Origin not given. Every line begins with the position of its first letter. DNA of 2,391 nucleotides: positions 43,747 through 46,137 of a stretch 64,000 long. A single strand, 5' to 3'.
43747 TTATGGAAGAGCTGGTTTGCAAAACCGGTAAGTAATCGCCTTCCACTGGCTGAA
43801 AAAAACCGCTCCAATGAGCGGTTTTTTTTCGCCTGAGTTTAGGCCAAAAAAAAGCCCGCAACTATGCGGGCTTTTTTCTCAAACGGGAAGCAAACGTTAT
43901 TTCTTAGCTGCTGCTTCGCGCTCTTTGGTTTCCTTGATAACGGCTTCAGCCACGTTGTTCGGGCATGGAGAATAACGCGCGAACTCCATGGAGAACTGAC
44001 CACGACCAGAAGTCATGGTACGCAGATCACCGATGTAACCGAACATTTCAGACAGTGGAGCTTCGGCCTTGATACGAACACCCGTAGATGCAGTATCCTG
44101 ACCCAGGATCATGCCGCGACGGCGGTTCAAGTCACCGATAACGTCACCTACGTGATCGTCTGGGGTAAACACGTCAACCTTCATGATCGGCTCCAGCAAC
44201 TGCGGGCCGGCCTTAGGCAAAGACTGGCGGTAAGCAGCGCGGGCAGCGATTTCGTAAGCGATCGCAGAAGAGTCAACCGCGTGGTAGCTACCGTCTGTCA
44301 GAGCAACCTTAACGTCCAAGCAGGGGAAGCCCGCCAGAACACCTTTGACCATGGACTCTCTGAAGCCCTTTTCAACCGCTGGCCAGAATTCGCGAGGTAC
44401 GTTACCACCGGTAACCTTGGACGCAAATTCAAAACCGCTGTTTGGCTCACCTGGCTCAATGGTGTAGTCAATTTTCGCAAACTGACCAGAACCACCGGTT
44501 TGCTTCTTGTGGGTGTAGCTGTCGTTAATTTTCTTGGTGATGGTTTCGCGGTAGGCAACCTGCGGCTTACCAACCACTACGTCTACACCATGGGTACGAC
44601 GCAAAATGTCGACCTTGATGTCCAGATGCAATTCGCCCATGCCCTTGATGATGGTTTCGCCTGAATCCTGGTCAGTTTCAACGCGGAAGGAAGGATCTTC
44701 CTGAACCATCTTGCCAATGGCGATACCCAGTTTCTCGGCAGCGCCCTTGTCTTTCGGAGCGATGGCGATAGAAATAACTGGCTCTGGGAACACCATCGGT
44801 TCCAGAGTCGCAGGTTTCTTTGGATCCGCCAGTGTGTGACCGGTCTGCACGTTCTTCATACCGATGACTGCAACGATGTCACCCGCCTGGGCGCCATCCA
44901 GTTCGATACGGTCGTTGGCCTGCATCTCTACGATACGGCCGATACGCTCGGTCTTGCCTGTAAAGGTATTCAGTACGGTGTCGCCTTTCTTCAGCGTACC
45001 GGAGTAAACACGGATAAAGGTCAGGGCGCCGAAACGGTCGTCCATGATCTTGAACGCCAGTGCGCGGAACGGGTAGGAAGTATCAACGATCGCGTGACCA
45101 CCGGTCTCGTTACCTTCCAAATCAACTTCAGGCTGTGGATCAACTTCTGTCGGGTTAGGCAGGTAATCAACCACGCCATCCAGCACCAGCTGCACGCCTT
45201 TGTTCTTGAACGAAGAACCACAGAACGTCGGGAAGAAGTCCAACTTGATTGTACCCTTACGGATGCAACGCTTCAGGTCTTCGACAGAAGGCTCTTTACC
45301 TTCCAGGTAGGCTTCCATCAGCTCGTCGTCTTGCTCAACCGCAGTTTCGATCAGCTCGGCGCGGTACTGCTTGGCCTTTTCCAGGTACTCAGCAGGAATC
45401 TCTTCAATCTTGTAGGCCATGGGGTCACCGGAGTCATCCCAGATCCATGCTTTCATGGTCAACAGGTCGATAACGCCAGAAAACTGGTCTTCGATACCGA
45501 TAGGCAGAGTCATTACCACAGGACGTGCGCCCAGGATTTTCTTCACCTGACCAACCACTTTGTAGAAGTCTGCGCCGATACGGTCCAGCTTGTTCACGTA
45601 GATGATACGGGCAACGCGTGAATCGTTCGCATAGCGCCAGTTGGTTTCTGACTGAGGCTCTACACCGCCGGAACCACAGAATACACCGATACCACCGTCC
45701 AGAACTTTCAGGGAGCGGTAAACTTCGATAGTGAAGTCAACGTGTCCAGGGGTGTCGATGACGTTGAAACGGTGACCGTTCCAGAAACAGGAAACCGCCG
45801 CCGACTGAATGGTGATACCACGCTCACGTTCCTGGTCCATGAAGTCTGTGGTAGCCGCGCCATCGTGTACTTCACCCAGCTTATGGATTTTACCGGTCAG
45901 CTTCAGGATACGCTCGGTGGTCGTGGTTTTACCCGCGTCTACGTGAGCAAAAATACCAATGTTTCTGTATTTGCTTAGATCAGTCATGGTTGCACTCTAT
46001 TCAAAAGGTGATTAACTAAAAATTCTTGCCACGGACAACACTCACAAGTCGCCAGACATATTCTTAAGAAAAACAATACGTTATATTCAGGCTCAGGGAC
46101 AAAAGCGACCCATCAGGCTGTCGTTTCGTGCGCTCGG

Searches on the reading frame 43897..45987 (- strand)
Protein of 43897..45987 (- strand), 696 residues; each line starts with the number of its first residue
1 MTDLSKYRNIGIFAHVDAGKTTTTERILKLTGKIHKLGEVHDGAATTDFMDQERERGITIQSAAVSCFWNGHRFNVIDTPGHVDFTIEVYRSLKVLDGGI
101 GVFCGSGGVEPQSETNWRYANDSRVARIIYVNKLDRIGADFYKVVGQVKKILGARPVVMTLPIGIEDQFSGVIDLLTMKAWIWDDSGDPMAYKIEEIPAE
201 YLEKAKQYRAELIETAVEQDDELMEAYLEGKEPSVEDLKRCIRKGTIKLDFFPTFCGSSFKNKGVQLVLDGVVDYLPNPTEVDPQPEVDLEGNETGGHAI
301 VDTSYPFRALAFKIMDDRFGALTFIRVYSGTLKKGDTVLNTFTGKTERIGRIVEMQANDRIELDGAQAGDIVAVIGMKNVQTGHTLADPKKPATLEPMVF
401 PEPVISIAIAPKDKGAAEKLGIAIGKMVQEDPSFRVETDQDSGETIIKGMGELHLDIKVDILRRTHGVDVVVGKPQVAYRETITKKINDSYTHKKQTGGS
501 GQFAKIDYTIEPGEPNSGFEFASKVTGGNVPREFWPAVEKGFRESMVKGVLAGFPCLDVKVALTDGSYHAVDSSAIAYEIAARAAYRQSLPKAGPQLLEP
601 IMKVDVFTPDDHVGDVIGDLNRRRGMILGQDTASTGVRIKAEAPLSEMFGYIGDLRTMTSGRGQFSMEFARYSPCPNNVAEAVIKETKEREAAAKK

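Call 89: search_protein_families(library=pfam, proteins=[window:43897-45987:-], max_evalue=0.001)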
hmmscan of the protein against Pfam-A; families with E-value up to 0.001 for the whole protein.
window:43897-45987:- (696 aa): 6 families
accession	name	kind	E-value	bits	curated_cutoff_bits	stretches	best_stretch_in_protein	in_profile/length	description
PF00009.33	GTP_EFTU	-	1.3e-58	198.2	26.5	1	6-278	2-188/188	Elongation factor Tu GTP binding domain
PF03764.24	EFG_IV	-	7.2e-46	155.3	24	1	475-593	1-120/121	Elongation factor G, domain IV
PF00679.30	EFG_C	-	3.1e-29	101.3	27.9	1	596-681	1-87/89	Elongation factor G C-terminus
PF14492.12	EFG_III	-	2.6e-28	98.3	27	1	400-474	1-75/75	Elongation Factor G, domain III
PF03144.31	GTP_EFTU_D2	-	4.3e-19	69.1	30.3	1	320-387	1-73/73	Elongation factor Tu domain 2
PF22042.2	EF-G_D2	-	5.4e-15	55.7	27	1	306-387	1-82/84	Elongation factor G domain 2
